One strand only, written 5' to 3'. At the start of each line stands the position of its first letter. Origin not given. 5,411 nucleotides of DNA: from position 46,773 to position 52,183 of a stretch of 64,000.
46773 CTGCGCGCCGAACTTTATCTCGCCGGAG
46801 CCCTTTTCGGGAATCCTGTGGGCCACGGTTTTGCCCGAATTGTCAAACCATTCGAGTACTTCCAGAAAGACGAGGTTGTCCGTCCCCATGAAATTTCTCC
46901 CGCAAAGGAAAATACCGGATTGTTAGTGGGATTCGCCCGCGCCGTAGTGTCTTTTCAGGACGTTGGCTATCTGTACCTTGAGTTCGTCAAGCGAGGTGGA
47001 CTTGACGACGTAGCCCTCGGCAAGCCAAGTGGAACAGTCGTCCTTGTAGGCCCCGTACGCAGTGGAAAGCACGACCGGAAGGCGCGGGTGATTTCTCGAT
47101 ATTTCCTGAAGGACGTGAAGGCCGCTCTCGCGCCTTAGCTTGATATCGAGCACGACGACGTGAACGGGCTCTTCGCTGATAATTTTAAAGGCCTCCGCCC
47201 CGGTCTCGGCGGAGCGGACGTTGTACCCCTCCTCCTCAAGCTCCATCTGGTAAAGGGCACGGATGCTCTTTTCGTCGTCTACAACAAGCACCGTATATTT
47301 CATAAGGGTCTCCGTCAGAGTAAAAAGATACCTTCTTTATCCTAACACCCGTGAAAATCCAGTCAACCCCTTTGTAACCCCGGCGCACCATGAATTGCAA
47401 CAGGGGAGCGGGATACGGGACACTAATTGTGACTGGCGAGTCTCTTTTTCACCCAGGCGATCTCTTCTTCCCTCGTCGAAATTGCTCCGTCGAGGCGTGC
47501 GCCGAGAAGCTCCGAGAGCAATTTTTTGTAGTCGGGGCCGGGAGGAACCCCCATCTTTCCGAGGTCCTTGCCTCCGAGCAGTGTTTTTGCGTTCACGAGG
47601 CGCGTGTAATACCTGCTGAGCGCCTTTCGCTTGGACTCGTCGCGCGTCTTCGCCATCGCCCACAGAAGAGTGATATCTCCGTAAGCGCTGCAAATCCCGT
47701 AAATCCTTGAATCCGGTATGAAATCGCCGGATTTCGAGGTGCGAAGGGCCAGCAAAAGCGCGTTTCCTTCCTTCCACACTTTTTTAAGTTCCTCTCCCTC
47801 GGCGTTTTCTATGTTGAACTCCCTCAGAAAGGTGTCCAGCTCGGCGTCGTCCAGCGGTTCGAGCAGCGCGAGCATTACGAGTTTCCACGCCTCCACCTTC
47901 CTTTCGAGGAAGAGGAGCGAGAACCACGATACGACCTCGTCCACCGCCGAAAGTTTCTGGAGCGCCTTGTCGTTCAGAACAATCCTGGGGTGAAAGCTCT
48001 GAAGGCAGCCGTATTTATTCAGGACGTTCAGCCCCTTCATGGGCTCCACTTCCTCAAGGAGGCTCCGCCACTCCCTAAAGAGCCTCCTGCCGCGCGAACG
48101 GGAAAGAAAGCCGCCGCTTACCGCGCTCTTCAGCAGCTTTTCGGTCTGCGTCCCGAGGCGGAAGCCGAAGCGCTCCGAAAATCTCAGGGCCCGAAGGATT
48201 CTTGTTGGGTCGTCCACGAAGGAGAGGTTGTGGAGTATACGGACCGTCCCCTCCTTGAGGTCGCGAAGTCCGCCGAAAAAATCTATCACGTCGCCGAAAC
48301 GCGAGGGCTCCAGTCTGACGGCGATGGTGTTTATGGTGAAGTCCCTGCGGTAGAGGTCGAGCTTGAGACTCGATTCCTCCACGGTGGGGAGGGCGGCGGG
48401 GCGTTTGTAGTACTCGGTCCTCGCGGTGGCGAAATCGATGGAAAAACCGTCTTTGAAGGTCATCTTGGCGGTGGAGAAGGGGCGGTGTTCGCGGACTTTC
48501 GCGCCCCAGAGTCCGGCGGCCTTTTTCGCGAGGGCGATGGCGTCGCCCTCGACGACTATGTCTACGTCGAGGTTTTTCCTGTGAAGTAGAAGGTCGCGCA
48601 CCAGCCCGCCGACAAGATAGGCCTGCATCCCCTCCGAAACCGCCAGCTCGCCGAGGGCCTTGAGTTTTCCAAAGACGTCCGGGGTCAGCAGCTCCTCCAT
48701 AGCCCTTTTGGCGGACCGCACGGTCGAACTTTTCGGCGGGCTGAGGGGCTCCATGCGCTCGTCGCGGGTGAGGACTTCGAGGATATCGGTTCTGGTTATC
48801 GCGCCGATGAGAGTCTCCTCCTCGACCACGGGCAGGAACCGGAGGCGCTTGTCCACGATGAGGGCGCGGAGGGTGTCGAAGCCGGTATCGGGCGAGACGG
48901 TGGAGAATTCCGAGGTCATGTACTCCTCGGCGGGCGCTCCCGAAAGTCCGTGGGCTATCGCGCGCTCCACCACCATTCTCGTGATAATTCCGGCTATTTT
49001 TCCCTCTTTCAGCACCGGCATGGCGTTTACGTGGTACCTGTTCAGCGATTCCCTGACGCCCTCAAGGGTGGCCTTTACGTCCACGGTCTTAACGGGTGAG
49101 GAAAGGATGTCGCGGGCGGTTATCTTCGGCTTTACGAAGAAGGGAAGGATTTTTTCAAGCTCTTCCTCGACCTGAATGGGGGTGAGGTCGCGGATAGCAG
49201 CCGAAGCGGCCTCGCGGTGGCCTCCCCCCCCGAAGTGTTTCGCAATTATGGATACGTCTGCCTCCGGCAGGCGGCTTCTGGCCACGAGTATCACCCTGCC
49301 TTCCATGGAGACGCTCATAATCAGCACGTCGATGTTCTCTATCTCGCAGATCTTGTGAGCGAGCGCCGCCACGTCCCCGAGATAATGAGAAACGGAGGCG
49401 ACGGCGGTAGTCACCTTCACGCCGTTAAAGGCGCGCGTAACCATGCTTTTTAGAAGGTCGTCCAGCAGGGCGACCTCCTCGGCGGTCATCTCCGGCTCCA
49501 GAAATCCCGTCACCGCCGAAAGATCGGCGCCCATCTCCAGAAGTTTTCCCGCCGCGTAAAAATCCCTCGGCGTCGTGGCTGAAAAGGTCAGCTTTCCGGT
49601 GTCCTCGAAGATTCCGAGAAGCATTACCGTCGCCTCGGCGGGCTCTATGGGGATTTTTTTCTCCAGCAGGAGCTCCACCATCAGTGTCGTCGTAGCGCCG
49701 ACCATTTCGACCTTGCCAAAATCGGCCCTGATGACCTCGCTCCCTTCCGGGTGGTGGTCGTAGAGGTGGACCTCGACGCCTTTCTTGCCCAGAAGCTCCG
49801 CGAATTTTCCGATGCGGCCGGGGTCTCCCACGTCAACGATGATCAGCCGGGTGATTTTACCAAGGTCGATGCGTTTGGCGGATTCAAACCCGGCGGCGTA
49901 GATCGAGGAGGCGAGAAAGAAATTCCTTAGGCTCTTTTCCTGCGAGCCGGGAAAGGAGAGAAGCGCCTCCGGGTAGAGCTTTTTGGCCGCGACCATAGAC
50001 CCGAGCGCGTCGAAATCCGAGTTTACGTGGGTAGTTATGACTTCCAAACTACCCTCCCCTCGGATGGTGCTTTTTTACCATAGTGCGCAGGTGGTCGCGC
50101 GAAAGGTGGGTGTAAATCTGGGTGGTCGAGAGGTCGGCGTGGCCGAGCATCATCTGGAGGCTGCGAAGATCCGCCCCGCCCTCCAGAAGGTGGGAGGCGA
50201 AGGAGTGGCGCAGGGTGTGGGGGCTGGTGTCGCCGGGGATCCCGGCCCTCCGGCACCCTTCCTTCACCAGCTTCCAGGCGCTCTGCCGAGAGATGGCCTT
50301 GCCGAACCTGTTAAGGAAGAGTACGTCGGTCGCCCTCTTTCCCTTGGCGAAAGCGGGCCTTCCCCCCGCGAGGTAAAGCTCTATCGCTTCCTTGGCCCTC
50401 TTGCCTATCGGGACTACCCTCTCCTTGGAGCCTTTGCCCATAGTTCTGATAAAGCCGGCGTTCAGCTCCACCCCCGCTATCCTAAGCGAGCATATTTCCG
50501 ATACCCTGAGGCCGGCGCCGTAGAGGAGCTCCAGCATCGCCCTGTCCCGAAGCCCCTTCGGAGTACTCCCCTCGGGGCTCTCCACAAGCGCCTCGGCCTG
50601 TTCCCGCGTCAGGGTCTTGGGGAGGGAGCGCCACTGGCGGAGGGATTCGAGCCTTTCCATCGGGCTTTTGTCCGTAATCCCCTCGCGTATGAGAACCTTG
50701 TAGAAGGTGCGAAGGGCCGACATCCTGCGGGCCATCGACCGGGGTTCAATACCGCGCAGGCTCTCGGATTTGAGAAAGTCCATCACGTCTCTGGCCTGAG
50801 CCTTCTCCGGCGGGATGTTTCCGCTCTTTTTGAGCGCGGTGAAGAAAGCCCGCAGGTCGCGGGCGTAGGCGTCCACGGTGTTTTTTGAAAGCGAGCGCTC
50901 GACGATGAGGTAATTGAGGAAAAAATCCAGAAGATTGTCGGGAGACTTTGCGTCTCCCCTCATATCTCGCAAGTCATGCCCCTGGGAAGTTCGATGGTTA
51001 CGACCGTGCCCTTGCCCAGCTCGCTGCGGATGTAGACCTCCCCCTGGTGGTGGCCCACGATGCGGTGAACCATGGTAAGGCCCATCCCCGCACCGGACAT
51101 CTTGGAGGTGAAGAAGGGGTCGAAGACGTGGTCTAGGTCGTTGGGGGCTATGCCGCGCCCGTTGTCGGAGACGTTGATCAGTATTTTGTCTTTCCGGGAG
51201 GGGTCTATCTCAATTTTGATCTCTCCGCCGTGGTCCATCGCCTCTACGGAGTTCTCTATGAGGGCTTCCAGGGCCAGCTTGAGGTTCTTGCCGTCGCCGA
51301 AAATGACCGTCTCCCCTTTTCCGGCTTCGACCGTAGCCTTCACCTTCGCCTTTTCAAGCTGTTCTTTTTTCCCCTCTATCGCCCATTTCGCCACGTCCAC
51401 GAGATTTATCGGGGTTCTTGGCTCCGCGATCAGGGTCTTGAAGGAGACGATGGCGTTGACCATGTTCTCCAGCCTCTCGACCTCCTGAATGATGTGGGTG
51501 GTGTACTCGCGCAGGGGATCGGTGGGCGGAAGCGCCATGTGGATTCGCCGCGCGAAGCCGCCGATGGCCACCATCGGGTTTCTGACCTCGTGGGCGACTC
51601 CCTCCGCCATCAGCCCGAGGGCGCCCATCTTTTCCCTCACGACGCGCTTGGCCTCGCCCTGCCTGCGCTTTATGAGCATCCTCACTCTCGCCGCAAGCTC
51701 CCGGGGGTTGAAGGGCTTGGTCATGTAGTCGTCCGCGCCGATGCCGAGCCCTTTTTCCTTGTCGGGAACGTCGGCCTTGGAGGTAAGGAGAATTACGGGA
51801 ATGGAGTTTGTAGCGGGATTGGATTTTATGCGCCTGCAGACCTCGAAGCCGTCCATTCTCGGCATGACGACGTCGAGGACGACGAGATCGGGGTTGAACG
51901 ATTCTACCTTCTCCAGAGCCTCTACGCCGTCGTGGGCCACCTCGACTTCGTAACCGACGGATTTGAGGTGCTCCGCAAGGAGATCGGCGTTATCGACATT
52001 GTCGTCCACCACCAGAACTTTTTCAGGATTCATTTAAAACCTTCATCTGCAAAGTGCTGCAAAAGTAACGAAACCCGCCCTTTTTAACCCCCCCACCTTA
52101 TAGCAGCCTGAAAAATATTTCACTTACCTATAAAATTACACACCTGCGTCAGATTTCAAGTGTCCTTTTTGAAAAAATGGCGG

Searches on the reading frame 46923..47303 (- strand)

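Call 72: search_protein_families(library=pfam, proteins=[window:46923-47303:-], max_evalue=0.00001)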
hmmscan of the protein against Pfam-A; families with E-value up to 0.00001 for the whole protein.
window:46923-47303:- (126 aa): 1 family
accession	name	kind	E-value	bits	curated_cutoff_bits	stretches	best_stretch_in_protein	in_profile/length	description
PF00072.30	Response_reg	-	2.4e-22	79.6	30.2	1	5-112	1-110/111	Response regulator receiver domain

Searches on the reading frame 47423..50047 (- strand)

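Call 72: search_protein_families(library=pfam, proteins=[window:47423-50047:-], max_evalue=0.00001)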
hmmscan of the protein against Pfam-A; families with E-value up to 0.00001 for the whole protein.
window:47423-50047:- (874 aa): 4 families
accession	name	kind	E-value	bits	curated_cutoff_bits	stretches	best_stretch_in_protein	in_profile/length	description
PF01743.26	PolyA_pol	-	2.7e-26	92.8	23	1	476-603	1-126/126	Poly A polymerase head domain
PF00571.33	CBS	-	2e-18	66.9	24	2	374-426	2-55/57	CBS domain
PF01368.27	DHH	-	1.6e-10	41.8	28.1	1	3-146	3-125/125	DHH family, N-terminal domain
PF02272.25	DHHA1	-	3.6e-06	27.8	25.9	0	224-301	16-93/102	DHHA1 domain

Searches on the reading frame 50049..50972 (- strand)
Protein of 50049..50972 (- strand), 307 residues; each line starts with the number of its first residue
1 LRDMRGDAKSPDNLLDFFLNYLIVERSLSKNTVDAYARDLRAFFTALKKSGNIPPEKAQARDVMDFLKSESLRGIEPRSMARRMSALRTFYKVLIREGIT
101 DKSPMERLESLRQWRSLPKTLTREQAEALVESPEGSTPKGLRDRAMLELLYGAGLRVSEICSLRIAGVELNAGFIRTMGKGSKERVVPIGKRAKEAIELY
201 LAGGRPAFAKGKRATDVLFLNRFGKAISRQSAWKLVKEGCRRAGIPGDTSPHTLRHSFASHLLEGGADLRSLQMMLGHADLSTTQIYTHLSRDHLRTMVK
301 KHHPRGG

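Call 72: search_protein_families(library=pfam, proteins=[window:50049-50972:-], max_evalue=0.00001)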
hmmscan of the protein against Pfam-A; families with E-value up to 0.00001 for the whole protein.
window:50049-50972:- (307 aa): 2 families
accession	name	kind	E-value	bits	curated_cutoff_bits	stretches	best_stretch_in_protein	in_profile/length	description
PF00589.27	Phage_integrase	-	6e-49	166.6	27.1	1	120-292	2-170/172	Phage integrase family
PF02899.23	Phage_int_SAM_1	-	6.9e-22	78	22.3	1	16-98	2-83/83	Phage integrase, N-terminal SAM-like domain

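Call 96: search_protein_families(library=ncbifam, proteins=[window:50049-50972:-], max_evalue=0.00001)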
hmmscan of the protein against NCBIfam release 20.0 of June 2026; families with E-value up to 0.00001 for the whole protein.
window:50049-50972:- (307 aa): 12 families
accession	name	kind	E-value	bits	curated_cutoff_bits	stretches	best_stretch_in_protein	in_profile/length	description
TIGR02225.1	recomb_XerD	equivalog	4.1e-107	357.8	329.6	1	18-305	3-289/290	site-specific tyrosine recombinase XerD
NF001399.0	PRK00283.1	subfamily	1.7e-106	355.9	279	1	13-306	7-299/300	tyrosine recombinase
TIGR02224.1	recomb_XerC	equivalog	1.4e-93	313.5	335.15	1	18-305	3-292/295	tyrosine recombinase XerC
NF040815.2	recomb_XerA_Arch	equivalog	7.8e-62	209.2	220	1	18-298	3-262/263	site-specific tyrosine recombinase/integron integrase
NF002331.0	PRK01287.1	subfamily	8.4e-53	179.6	371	1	24-304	38-326/365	site-specific tyrosine recombinase XerC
TIGR02249.1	integrase_gron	subfamily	7.3e-41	140.5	265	2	227-294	237-304/315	integron integrase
NF003462.0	PRK05084.1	equivalog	1.7e-30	106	267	1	142-302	196-356/360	tyrosine recombinase XerS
NF011946.0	PRK15417.1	equivalog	1.7e-22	80.1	435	2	231-291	256-316/337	integron integrase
NF007371.0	PRK09871.1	subfamily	2.7e-21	76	222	1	136-289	21-173/198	tyrosine-type DNA invertase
NF007370.0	PRK09870.1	subfamily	1e-17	64.4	221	1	120-289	12-178/200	tyrosine-type DNA invertase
NF002685.0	PRK02436.1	equivalog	4.6e-09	36.5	178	1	21-283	7-239/245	site-specific tyrosine recombinase XerD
NF040693.1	recomb_GmtY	equivalog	1.3e-07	31.3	340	0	249-296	391-438/441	gamma-mobile-trio recombinase GmtY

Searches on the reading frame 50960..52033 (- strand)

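Call 72: search_protein_families(library=pfam, proteins=[window:50960-52033:-], max_evalue=0.00001)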
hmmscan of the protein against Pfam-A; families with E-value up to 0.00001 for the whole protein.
window:50960-52033:- (357 aa): 3 families
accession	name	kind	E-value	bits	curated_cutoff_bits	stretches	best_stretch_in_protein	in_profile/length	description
PF00072.30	Response_reg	-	2.5e-32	111.8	30.2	1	6-118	1-111/111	Response regulator receiver domain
PF02518.31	HATPase_c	-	5.3e-27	94.9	26.4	1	246-351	1-109/111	Histidine kinase-, DNA gyrase B-, and HSP90-like ATPase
PF00512.31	HisKA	-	3e-09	37.2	26.9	1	139-198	2-60/66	His Kinase A (phospho-acceptor) domain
